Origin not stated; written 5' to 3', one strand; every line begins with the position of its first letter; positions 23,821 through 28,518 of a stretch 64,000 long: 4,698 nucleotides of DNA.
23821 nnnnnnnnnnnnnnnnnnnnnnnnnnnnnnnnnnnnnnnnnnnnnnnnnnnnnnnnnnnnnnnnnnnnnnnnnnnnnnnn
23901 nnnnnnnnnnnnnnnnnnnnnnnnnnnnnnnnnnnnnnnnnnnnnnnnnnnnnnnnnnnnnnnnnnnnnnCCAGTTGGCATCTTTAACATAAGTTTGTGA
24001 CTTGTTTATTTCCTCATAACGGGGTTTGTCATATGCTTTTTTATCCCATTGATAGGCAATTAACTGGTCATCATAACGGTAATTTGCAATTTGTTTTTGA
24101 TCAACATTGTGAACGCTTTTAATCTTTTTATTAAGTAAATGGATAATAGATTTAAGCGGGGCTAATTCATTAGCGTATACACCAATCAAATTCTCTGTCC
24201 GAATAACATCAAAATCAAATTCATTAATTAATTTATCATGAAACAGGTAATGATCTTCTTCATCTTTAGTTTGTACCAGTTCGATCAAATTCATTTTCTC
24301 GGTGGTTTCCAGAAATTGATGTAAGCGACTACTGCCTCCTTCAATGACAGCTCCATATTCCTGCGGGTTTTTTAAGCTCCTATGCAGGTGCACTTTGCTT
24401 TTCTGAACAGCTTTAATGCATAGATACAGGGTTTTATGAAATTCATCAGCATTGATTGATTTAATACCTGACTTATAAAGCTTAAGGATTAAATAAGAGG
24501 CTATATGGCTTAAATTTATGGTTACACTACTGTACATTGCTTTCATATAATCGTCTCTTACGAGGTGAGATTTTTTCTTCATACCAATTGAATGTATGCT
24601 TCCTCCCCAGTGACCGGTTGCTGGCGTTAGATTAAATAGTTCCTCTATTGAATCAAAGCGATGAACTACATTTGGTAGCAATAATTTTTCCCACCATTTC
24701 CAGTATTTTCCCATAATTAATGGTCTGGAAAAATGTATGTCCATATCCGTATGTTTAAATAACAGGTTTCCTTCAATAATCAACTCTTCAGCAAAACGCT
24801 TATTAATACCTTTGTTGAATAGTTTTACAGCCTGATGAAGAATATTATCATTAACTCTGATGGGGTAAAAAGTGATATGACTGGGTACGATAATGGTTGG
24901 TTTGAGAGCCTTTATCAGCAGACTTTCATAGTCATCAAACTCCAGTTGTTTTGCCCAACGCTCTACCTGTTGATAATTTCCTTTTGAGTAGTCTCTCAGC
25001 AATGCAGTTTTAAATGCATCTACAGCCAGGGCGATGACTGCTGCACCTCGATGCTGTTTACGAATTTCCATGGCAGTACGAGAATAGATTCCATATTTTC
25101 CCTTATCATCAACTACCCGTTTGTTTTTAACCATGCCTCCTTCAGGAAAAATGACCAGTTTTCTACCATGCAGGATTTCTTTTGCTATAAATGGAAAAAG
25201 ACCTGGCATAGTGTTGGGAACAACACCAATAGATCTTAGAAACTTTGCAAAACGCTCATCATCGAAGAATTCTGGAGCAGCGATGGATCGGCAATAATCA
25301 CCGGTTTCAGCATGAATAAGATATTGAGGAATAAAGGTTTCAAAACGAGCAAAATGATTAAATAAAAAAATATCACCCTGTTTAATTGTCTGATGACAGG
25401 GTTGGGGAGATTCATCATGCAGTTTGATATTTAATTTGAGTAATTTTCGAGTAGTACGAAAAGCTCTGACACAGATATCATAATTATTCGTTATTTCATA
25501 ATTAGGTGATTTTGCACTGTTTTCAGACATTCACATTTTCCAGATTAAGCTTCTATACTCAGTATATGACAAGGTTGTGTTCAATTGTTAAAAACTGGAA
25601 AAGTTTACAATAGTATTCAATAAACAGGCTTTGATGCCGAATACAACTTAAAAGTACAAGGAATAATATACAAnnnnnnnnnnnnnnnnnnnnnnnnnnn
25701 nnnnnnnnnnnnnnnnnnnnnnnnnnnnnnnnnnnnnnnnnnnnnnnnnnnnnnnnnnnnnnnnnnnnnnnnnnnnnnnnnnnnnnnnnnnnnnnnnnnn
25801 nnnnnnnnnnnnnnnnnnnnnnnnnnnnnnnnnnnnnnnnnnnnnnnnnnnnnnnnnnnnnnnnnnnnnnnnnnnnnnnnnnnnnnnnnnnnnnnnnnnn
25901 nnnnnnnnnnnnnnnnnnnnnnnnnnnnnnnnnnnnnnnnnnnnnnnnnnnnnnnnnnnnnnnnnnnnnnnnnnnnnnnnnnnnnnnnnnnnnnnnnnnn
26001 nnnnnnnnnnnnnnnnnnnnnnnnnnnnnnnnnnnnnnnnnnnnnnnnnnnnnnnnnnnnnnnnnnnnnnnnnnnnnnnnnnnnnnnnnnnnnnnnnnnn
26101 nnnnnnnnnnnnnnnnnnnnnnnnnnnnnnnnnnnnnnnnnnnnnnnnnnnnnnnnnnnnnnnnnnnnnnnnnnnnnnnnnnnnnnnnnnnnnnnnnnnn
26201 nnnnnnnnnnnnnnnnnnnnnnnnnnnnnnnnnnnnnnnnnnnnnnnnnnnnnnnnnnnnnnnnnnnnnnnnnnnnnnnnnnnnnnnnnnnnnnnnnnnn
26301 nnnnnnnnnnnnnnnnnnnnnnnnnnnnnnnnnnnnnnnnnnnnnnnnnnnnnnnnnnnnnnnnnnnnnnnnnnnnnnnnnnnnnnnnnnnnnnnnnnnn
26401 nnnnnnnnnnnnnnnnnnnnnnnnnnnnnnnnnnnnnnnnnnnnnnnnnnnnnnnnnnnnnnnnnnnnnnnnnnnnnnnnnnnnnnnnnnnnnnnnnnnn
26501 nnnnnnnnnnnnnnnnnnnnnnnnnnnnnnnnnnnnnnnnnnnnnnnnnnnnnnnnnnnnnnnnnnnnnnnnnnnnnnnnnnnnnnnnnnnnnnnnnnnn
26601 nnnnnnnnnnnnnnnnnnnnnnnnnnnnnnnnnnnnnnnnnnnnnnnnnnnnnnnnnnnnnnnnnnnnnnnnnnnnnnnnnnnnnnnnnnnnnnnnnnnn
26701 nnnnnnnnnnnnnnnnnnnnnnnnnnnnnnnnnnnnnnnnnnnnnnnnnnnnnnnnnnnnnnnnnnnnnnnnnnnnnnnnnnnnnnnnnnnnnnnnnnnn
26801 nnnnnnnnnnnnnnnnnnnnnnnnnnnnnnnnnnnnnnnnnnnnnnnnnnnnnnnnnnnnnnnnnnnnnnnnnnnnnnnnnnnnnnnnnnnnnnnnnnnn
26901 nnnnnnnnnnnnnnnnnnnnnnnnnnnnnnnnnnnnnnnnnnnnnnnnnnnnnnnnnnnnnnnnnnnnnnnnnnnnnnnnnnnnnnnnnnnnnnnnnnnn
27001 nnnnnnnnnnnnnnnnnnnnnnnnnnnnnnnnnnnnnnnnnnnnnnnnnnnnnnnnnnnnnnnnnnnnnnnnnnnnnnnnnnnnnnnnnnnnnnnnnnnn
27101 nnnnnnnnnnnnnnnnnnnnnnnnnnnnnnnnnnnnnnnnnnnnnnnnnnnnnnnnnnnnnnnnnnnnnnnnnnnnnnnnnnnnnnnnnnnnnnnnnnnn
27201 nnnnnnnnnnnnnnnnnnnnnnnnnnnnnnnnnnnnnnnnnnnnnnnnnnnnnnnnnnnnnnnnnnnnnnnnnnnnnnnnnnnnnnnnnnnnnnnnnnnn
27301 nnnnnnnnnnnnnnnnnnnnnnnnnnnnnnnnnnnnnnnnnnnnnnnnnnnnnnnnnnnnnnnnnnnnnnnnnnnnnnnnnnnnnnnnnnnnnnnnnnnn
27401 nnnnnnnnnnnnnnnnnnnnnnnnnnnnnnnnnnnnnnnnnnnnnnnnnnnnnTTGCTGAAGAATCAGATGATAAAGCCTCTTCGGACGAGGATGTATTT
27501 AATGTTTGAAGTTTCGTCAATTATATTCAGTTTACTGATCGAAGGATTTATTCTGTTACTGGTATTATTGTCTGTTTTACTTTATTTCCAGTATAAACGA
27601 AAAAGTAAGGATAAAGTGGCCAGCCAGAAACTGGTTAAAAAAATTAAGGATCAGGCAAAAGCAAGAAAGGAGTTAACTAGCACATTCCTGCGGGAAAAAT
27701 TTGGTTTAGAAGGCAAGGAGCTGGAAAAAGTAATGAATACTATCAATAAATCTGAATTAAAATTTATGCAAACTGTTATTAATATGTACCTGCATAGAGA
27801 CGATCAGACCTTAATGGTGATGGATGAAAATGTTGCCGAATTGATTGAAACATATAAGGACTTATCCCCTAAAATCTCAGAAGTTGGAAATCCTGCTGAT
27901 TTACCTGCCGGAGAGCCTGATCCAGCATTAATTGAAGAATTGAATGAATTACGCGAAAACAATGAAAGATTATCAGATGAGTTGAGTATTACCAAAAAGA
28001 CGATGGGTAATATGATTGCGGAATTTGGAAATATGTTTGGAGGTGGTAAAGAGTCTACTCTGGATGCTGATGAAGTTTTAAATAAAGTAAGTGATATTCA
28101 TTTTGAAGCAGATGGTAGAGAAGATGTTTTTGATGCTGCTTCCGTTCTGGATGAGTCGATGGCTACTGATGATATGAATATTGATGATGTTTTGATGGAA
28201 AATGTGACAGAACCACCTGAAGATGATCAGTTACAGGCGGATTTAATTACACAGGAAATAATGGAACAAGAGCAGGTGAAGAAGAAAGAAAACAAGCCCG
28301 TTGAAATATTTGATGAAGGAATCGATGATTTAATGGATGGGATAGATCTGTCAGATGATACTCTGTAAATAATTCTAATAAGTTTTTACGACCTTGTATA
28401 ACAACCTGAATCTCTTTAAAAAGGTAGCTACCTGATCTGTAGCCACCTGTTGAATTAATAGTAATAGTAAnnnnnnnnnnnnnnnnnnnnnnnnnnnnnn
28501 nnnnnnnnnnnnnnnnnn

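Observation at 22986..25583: Acyltransferase plus alpha/beta-hydrolase fusion (780 aa) and overlapping 74 aa ORF immediately upstream of phoB-phoR: candidate phosphate-starvation lipid-remodelling enzyme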

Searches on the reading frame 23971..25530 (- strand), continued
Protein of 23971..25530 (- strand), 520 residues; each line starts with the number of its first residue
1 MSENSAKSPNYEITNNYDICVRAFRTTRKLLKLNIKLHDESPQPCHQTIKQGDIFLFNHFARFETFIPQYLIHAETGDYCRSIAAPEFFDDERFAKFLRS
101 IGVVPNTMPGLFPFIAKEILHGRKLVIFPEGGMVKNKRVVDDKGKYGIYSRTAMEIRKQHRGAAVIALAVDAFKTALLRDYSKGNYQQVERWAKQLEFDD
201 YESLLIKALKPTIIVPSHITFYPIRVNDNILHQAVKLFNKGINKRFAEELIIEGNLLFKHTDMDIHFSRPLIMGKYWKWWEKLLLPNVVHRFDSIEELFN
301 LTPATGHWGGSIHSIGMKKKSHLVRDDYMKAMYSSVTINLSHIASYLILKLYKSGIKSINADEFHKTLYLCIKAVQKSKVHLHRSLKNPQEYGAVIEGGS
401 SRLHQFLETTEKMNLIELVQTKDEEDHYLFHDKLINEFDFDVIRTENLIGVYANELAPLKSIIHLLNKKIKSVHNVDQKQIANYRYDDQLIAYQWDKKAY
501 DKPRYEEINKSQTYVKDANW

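Call 94: search_protein_families(library=ncbifam, proteins=[P0224, P0264, P0199, P0270], max_evalue=0.01)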
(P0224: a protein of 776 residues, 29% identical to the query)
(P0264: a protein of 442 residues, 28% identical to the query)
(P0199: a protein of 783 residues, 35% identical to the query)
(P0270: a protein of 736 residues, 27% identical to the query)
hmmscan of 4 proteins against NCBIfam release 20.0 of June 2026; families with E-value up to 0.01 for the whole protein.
P0224 (776 aa): 10 families
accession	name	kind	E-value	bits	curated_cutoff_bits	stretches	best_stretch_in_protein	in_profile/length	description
NF011457.0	PRK14875.1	equivalog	1.5e-07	30.8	307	1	470-649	106-231/372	acetoin dehydrogenase dihydrolipoyllysine-residue acetyltransferase subunit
TIGR03695.1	menH_SHCHC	equivalog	3.3e-06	26.7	208.55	1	550-648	5-103/252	2-succinyl-6-hydroxy-2,4-cyclohexadiene-1-carboxylate synthase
TIGR03056.1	bchO_mg_che_rel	equivalog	4.1e-06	26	172.55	1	550-649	31-128/278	alpha/beta fold hydrolase BchO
NF050058.1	e_dPHAscl_type1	hypoth_equivalog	1.7e-05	24.5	150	1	617-734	105-204/276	extracellular catalytic domain type 1 short-chain-length polyhydroxyalkanoate depolymerase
TIGR00530.1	AGP_acyltrn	subfamily_domain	1.8e-05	24.5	102.95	1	50-147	6-107/130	1-acylglycerol-3-phosphate O-acyltransferase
NF051488.1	bifunc_PcaDC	exception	1.9e-05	24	390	0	573-654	37-116/375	bifunctional 3-oxoadipate enol-lactonase/4-carboxymuconolactone decarboxylase PcaDC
NF050089.1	i_nPHAscl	equivalog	0.00043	19.4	300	0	545-645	16-113/288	intracellular short-chain-length polyhydroxyalkanoate depolymerase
TIGR01738.1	bioH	equivalog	0.0022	17.7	206.95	1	550-657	7-108/245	pimeloyl-ACP methyl ester esterase BioH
TIGR03101.1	hydr2_PEP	hypoth_equivalog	0.0028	17.2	202.75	1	567-673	49-159/266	hydrolase 2, exosortase A system-associated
NF051487.1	bifunc_PcaCD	exception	0.0074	15.4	430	0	700-768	346-412/413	bifunctional 4-carboxymuconolactone decarboxylase/3-oxoadipate enol-lactonase PcaCD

P0264 (442 aa): 0 families

P0199 (783 aa): 14 families
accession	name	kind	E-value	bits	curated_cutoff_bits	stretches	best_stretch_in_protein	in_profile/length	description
NF011457.0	PRK14875.1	equivalog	8e-12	44.8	307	1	490-633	88-221/372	acetoin dehydrogenase dihydrolipoyllysine-residue acetyltransferase subunit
NF050089.1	i_nPHAscl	equivalog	2.2e-11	43.4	300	2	541-630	18-104/288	intracellular short-chain-length polyhydroxyalkanoate depolymerase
TIGR03056.1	bchO_mg_che_rel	equivalog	2.5e-09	36.5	172.55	1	542-641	29-128/278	alpha/beta fold hydrolase BchO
TIGR03695.1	menH_SHCHC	equivalog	3.6e-07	29.9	208.55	1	544-633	5-94/252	2-succinyl-6-hydroxy-2,4-cyclohexadiene-1-carboxylate synthase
NF051488.1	bifunc_PcaDC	exception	4.9e-07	29.2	390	0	569-642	39-112/375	bifunctional 3-oxoadipate enol-lactonase/4-carboxymuconolactone decarboxylase PcaDC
TIGR02427.1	protocat_pcaD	equivalog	5.8e-06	25.9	255.85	0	703-772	183-250/251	3-oxoadipate enol-lactonase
NF002043.0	PRK00870.1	subfamily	7.9e-05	22.2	265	1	509-632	15-137/302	haloalkane dehalogenase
NF047580.1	BPSS1187_fam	subfamily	0.00057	19.5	125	1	610-646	110-146/244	BPSS1187 family protein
TIGR01738.1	bioH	equivalog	0.00061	19.5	206.95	0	544-647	7-104/245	pimeloyl-ACP methyl ester esterase BioH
NF008340.0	PRK11126.1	equivalog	0.00074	18.8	261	1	543-634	16-102/255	2-succinyl-6-hydroxy-2,4-cyclohexadiene-1-carboxylate synthase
NF041096.1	esterase_EstD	equivalog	0.0061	15.6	600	0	607-729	238-359/421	esterase EstD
NF051487.1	bifunc_PcaCD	exception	0.007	15.5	430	0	706-772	347-411/413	bifunctional 4-carboxymuconolactone decarboxylase/3-oxoadipate enol-lactonase PcaCD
NF047920.1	lactonase_UilS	equivalog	0.0084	15.8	400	0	676-754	186-261/285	UilS family quorum-quenching N-acyl-homoserine lactonase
TIGR03101.1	hydr2_PEP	hypoth_equivalog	0.0096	15.5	202.75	0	560-630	48-119/266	hydrolase 2, exosortase A system-associated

P0270 (736 aa): 4 families
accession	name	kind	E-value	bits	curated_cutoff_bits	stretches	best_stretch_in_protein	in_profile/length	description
NF050089.1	i_nPHAscl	equivalog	1.5e-08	34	300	1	496-594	17-112/288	intracellular short-chain-length polyhydroxyalkanoate depolymerase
NF051488.1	bifunc_PcaDC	exception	9.6e-05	21.7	390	0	660-708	183-228/375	bifunctional 3-oxoadipate enol-lactonase/4-carboxymuconolactone decarboxylase PcaDC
TIGR02427.1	protocat_pcaD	equivalog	0.00089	18.7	255.85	0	664-729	186-248/251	3-oxoadipate enol-lactonase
TIGR01738.1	bioH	equivalog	0.0048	16.6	206.95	0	501-599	8-98/245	pimeloyl-ACP methyl ester esterase BioH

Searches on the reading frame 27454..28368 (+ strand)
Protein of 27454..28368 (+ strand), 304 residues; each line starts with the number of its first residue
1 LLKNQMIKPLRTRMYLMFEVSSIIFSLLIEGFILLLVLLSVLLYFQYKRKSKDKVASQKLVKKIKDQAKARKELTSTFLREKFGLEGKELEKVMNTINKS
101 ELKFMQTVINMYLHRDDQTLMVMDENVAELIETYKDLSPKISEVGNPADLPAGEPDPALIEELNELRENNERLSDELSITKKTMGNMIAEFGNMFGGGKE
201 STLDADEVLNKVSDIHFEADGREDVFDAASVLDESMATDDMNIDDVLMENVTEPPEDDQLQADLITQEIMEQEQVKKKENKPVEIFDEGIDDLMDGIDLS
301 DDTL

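Call 3: search_protein_families(library=pfam, proteins=[window:27454-28368:+], max_evalue=0.01)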
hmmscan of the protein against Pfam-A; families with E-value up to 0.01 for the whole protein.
window:27454-28368:+ (304 aa): 2 families
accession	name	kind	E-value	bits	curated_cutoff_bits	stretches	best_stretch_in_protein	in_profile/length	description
PF07584.16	BatA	-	0.0019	19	25.9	1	33-76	13-56/77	Aerotolerance regulator N-terminal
PF23404.1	FAZ1_C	-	0.0075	16.8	27.6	0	159-181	7-29/35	FAZ1, C-terminal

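Call 4: search_protein_families(library=ncbifam, proteins=[window:27454-28368:+], max_evalue=0.01)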
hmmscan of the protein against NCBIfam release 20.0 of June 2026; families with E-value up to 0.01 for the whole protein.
window:27454-28368:+ (304 aa): 1 family
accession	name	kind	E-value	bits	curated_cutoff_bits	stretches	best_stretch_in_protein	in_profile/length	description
NF011550.0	PRK14981.1-1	equivalog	0.00054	20.7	159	1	52-99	69-116/118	RNA polymerase Rpb4 family protein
